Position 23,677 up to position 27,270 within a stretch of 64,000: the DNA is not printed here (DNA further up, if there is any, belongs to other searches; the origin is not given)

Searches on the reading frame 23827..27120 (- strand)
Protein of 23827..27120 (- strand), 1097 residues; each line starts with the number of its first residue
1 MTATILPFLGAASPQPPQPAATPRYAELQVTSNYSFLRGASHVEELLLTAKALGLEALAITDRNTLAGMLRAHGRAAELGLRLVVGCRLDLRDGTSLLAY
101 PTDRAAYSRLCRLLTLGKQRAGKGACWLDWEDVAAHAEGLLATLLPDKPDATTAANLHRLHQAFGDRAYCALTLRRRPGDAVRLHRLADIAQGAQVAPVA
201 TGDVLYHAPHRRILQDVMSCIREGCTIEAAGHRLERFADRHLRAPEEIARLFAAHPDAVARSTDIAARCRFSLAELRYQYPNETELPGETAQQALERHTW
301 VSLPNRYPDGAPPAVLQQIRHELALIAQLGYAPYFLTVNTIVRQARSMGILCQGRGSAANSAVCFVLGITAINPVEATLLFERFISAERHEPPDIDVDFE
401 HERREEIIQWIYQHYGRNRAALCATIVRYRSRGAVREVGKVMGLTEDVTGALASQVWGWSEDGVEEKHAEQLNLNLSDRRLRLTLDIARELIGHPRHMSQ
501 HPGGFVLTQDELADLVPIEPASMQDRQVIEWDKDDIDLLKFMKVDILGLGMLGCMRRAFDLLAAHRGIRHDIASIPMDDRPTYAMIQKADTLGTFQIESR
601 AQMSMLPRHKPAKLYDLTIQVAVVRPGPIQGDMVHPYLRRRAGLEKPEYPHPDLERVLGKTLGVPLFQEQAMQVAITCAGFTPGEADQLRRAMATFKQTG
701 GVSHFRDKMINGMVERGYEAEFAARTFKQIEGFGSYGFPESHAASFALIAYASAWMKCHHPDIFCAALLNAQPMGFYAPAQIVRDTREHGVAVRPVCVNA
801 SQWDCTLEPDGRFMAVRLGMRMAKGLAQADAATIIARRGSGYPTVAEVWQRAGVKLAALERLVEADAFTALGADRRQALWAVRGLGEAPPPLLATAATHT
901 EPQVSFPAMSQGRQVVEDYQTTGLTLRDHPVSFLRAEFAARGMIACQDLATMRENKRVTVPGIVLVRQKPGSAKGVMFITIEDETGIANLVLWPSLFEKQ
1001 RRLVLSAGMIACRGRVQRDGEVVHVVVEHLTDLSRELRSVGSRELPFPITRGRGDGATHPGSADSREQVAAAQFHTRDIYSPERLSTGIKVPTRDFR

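Call 35: search_protein_families(library=pfam, proteins=[window:23827-27120:-], max_evalue=0.001)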
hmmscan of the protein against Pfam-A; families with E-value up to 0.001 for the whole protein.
window:23827-27120:- (1097 aa): 5 families
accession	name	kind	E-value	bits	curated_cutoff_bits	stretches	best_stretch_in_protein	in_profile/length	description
PF07733.18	DNA_pol3_alpha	-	2.9e-85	286.4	23.9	1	294-548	2-260/260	Bacterial DNA polymerase III alpha NTPase domain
PF17657.6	DNA_pol3_finger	-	2e-58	196.9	22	1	551-717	1-166/166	Bacterial DNA polymerase III alpha subunit finger domain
PF14579.12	HHH_6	-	1.8e-18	67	25.6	1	790-878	1-90/90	Helix-hairpin-helix motif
PF02811.25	PHP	-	6.2e-15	56.3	26.4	1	28-144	2-122/164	PHP domain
PF01336.31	tRNA_anti-codon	-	7.9e-10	39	27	1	958-1033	1-75/75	OB-fold nucleic acid binding domain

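Call 110: search_protein_families(library=ncbifam, proteins=[window:23827-27120:-], max_evalue=0.001)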
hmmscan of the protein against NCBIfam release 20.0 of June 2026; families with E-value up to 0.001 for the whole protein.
window:23827-27120:- (1097 aa): 13 families
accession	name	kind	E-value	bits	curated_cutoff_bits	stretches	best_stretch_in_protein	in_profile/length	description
NF004225.0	PRK05672.1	subfamily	0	1375.6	939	1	22-1045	3-1038/1047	error-prone DNA polymerase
NF004226.0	PRK05673.1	equivalog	6.7e-184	613.7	1002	1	22-1037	3-1066/1146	DNA polymerase III subunit alpha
TIGR00594.1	polc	superfamily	3.8e-157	525.1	434.35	1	26-993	2-1022/1022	DNA polymerase III subunit alpha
NF005298.0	PRK06826.1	equivalog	6.3e-156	520.9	1260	2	159-1036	162-1075/1151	DNA polymerase III subunit alpha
NF005377.0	PRK06920.1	equivalog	5.6e-129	431.7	1806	1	25-1033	3-1023/1108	DNA polymerase III subunit alpha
NF005617.0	PRK07374.1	equivalog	1.2e-109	367.8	1653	2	160-877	165-901/1170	DNA polymerase III subunit alpha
NF005582.0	PRK07279.1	equivalog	1.5e-109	367.6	1279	1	26-1032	3-963/1033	DNA polymerase III subunit alpha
NF005516.0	PRK07135.1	equivalog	1.1e-96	325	1084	2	313-873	251-814/974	DNA polymerase III DnaE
NF004550.0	PRK05898.1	equivalog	1.8e-94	317.7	1182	1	313-872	252-810/971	DNA polymerase III subunit alpha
NF007079.0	PRK09532.1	equivalog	1.6e-74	251.7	1525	2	160-738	163-776/876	DNA polymerase III subunit alpha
NF001688.0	PRK00448.1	equivalog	2.5e-24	85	873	1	185-376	721-914/1445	PolC-type DNA polymerase III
TIGR01405.1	polC_Gram_pos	equivalog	2.5e-22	78.5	1043.45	1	185-375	487-678/1211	DNA polymerase III subunit alpha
NF005616.0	PRK07373.1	equivalog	7.7e-13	47.8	646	2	735-879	35-180/449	DNA polymerase III subunit alpha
